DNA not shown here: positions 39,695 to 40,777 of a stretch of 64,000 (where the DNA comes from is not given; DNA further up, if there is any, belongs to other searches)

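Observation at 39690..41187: Sigma-like gene cassette bracketed by direct repeats carrying C8-C12 tracts, within a divergent-promoter region rich in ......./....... iterons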

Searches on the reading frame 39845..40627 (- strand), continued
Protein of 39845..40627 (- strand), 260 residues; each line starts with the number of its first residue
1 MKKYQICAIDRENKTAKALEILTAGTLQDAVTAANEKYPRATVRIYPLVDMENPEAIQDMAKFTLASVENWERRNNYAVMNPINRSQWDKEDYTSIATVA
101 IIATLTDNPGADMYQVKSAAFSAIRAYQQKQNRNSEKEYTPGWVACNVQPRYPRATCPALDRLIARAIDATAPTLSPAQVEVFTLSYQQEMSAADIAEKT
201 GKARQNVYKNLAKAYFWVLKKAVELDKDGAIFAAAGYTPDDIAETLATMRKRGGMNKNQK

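Call 72: search_solved_structures(query=A2, max_evalue=1)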
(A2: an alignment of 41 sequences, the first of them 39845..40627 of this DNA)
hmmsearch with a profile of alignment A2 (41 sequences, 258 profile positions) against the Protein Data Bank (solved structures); distinct sequences matched with E-value up to 1: 7.
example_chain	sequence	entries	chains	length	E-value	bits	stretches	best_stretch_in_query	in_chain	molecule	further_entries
1s7o_A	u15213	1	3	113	8.4e-06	28.6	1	170-212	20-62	Hypothetical UPF0122 protein SPy1201/SpyM3_0842/SPs1042/spyM18_1152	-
1xsv_A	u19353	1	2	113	0.0012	21.5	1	172-212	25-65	Hypothetical UPF0122 protein SAV1236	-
2lvs_A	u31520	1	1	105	0.017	17.8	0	179-211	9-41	Putative uncharacterized protein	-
3hug_A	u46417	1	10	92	0.064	15.9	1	156-212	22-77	RNA polymerase sigma factor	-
9n9q_C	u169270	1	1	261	0.091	15.4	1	168-214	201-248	RpoE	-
6dv9_F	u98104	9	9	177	0.21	14.1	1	155-211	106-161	ECF RNA polymerase sigma factor SigL | RNA polymerase sigma factor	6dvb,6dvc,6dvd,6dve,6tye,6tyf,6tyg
8vl4_A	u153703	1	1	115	0.8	12.3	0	227-255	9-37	De novo design protein 312 parent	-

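Call 102: find_encoding_contigs(protein=P0037, flank=2500, max_places=2)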
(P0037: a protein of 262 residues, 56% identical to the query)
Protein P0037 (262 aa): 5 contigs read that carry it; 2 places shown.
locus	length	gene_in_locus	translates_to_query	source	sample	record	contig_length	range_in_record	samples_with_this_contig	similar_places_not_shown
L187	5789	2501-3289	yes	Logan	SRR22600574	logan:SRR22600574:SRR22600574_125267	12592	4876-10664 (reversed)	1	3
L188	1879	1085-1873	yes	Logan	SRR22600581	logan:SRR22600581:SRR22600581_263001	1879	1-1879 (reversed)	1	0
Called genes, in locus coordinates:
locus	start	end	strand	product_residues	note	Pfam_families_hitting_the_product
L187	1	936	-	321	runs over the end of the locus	PF05598:DUF772, PF01609:DDE_Tnp_1, PF13612:DDE_Tnp_1_3, PF13751:DDE_Tnp_1_6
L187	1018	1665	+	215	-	-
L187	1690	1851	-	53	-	-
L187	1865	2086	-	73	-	-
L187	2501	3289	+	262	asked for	PF08281:Sigma70_r4_2 (faint)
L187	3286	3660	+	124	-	-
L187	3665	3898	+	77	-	-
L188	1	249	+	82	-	?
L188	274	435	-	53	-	-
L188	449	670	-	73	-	-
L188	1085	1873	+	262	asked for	PF08281:Sigma70_r4_2 (faint)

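Call 103: find_encoding_contigs(protein=P0052, flank=2500, max_places=2)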
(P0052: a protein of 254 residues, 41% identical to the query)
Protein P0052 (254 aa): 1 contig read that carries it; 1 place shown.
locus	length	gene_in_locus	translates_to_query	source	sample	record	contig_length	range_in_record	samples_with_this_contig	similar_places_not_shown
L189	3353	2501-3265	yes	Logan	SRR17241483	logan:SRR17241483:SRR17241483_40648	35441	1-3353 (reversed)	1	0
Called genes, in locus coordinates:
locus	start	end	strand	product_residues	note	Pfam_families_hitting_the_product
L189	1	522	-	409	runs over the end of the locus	PF27199:YonV_C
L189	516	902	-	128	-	-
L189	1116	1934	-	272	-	PF00589:Phage_integrase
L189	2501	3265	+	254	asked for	-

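Call 104: find_encoding_contigs(protein=P0034, flank=2500, max_places=2)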
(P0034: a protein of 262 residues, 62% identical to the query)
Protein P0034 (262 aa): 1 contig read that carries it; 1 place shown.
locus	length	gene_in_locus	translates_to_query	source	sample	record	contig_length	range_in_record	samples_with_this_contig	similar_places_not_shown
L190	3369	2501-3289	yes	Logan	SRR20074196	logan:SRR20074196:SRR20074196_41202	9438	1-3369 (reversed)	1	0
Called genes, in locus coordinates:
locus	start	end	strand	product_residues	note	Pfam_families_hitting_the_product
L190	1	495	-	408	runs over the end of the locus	PF27199:YonV_C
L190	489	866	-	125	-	-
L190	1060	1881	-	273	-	PF00589:Phage_integrase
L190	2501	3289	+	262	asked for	PF08281:Sigma70_r4_2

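Call 105: find_encoding_contigs(protein=P0030, flank=2500, max_places=2)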
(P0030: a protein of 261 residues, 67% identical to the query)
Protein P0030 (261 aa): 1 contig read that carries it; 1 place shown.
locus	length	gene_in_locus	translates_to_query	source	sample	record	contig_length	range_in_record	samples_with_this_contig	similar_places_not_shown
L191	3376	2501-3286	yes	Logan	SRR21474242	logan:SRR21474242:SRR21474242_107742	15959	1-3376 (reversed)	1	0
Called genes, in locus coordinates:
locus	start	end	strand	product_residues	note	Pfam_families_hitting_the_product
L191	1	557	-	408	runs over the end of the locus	PF27199:YonV_C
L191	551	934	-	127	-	-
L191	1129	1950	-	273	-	PF00589:Phage_integrase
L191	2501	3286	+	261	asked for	PF08281:Sigma70_r4_2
